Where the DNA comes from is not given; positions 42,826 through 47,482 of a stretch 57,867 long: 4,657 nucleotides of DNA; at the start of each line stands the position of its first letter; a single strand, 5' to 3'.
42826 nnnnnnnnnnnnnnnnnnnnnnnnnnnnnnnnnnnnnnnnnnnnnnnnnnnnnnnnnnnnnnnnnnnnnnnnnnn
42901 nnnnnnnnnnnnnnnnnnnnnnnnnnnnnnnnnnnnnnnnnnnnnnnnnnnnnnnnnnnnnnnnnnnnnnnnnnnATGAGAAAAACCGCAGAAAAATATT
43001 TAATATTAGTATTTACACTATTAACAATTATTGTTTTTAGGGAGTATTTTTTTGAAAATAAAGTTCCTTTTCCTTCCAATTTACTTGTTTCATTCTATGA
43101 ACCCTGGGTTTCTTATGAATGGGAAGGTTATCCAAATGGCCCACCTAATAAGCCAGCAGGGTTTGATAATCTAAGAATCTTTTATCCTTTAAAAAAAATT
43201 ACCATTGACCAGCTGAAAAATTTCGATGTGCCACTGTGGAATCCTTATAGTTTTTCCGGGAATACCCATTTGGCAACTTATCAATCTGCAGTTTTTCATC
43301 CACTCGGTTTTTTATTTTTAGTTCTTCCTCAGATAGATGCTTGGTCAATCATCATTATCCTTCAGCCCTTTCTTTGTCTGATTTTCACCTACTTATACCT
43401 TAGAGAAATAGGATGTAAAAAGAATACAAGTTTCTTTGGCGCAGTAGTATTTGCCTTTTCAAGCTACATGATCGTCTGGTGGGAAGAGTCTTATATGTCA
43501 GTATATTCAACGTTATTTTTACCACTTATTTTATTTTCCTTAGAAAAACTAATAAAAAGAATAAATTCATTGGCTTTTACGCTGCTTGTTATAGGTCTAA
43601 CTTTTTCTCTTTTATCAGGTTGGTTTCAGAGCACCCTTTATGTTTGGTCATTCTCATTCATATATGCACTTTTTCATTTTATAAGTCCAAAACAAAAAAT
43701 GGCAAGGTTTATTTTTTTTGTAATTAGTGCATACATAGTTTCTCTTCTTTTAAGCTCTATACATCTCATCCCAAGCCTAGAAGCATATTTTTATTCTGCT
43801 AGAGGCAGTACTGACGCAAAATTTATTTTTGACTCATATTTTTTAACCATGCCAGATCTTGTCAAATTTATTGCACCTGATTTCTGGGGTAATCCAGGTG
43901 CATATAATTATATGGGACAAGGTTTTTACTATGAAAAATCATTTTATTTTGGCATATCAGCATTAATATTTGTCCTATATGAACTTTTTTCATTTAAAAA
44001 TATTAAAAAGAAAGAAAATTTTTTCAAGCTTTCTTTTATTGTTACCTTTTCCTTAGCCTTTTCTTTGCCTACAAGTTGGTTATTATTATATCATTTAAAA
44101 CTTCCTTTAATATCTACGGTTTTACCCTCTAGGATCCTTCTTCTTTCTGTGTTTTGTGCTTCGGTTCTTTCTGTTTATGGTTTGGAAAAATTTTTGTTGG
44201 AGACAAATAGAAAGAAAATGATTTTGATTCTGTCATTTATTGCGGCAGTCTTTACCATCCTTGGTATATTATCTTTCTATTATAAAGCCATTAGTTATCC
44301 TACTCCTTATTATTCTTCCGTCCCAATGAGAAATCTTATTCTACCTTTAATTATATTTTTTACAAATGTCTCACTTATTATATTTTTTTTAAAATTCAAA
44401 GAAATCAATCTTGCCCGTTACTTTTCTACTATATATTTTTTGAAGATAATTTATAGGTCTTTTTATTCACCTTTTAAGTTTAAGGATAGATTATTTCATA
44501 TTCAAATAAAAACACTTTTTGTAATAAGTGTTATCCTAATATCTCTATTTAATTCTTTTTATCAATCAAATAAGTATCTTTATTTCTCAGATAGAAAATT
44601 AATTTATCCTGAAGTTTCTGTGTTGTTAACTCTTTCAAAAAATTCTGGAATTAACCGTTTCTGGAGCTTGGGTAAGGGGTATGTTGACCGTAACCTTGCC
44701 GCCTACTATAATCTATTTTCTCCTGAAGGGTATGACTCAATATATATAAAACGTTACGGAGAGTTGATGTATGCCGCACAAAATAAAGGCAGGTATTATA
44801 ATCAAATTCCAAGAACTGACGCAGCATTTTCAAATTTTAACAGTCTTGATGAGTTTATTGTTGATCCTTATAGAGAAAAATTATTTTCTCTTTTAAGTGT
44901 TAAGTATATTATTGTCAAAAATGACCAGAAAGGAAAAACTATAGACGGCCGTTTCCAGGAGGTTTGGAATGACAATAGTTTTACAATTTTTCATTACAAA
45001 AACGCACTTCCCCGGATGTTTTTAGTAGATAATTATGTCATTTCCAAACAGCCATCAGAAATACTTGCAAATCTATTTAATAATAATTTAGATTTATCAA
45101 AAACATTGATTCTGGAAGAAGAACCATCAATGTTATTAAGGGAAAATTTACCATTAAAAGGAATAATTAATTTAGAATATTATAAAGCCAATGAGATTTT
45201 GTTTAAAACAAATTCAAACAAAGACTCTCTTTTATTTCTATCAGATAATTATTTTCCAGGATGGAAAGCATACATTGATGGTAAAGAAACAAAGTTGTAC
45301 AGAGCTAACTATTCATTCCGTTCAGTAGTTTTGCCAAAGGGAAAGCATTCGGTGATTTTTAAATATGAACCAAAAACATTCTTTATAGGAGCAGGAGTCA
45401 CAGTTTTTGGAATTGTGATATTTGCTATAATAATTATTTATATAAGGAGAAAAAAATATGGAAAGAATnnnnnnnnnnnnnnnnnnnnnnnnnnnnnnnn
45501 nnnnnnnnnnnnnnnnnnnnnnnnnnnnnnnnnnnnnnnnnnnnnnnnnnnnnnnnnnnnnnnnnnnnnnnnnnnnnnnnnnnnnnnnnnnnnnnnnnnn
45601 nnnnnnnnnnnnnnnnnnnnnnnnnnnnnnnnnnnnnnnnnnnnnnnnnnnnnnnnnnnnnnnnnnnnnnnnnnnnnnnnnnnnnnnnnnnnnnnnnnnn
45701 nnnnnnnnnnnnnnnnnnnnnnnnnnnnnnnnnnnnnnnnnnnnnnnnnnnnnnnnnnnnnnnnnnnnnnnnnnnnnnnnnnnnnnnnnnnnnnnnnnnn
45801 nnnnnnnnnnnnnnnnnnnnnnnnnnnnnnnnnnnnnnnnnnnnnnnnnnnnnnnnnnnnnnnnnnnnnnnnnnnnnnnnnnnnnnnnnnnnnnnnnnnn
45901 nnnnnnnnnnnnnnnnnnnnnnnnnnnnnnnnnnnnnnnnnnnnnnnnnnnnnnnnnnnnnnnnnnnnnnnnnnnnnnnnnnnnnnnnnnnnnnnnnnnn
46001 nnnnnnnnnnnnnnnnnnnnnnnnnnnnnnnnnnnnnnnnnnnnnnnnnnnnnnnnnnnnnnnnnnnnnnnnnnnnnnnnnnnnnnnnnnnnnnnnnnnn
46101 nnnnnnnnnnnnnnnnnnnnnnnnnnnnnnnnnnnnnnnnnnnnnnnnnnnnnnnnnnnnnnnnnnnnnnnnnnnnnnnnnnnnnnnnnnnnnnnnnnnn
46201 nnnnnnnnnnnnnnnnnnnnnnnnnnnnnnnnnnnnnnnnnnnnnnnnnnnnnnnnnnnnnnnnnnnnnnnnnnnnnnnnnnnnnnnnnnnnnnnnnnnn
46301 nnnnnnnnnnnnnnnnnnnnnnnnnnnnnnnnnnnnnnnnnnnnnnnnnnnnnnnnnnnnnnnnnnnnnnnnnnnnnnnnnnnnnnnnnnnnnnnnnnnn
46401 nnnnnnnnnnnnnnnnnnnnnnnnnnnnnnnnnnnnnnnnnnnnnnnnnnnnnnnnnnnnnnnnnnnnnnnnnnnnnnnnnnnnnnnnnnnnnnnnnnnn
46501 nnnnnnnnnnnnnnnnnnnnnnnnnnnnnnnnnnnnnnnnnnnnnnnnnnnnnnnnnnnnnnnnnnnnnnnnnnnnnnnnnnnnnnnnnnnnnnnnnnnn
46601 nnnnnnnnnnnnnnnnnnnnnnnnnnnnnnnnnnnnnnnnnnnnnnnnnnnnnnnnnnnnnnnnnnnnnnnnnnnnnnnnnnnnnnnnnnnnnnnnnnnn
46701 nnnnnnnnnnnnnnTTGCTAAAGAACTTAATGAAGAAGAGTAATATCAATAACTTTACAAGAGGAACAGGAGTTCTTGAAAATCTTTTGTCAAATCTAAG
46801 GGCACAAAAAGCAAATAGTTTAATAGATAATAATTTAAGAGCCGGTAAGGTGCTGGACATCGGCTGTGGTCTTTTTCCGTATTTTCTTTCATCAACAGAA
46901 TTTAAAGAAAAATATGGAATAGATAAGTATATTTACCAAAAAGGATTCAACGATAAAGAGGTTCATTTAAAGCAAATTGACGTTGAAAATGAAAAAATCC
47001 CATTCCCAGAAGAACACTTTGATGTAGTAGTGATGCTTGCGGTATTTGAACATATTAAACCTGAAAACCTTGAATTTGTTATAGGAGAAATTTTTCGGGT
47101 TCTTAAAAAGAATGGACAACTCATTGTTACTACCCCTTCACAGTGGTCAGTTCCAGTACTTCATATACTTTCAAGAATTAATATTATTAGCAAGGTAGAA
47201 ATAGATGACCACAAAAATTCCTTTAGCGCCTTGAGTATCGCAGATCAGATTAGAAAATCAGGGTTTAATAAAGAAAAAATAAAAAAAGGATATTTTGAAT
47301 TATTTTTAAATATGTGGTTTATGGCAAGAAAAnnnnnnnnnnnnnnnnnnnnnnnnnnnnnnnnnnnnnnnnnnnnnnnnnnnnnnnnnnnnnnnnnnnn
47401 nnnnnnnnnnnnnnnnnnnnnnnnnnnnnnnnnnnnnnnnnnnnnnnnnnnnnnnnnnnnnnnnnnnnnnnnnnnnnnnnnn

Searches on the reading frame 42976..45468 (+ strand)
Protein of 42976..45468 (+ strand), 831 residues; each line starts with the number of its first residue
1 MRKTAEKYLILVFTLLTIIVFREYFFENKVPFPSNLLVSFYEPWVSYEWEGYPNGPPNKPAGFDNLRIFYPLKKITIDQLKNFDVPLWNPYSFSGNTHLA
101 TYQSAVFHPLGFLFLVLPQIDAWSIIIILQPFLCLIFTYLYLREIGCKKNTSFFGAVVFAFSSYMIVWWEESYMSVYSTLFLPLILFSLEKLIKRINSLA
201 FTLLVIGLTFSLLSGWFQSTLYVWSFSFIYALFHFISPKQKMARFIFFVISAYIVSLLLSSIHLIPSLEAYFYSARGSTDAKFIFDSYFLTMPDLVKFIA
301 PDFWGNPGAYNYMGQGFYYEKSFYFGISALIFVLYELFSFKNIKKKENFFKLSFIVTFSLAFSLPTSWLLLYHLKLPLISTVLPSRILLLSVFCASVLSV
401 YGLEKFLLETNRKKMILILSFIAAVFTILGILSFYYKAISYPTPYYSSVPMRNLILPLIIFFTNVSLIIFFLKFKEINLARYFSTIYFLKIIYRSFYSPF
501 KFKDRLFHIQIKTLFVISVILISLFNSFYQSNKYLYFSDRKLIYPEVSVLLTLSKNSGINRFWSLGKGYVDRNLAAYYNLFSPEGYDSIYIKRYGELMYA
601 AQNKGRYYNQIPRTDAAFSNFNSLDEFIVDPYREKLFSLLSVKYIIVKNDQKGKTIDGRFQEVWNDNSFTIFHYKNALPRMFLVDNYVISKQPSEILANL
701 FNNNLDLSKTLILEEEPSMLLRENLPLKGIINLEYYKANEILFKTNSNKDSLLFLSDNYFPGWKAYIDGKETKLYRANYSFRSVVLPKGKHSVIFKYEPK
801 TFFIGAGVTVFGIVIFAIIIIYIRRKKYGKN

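Call 7: search_protein_families(library=pfam, proteins=[window:42976-45468:+], max_evalue=0.01)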
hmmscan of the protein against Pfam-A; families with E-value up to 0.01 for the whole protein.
window:42976-45468:+ (831 aa): 1 family
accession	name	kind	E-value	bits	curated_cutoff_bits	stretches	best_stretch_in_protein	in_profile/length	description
PF09586.16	YfhO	-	5.5e-21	75.1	28.5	2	733-809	758-835/835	Bacterial membrane protein YfhO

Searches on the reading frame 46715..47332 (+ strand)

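Call 7: search_protein_families(library=pfam, proteins=[window:46715-47332:+], max_evalue=0.01)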
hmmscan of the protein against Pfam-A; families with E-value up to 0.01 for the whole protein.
window:46715-47332:+ (206 aa): 9 families
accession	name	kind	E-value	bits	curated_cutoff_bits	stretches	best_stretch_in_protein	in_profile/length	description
PF13489.12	Methyltransf_23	-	2.3e-14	53.9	27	1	36-187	16-162/164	Methyltransferase domain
PF08241.18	Methyltransf_11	-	1.1e-12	48.9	21.2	1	47-138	1-95/95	Methyltransferase domain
PF13649.12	Methyltransf_25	-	1.8e-09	38.6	27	1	80-134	43-97/97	Methyltransferase domain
PF08242.18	Methyltransf_12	-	9e-08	33.2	30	1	79-136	47-98/98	Methyltransferase domain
PF13847.12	Methyltransf_31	-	1.1e-07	32.1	27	1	75-142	50-113/145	Methyltransferase domain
PF02353.26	CMAS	-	0.00018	21.3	27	1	86-141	112-167/273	Mycolic acid cyclopropane synthetase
PF07021.18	MetW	-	0.00059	20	21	1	37-142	7-111/193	Methionine biosynthesis protein MetW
PF01209.24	Ubie_methyltran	-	0.0048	16.7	20.1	0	84-150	99-163/233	ubiE/COQ5 methyltransferase family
PF16803.11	DRE2_N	-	0.0059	17.3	23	1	82-144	30-95/130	Fe-S cluster assembly protein DRE2 N-terminus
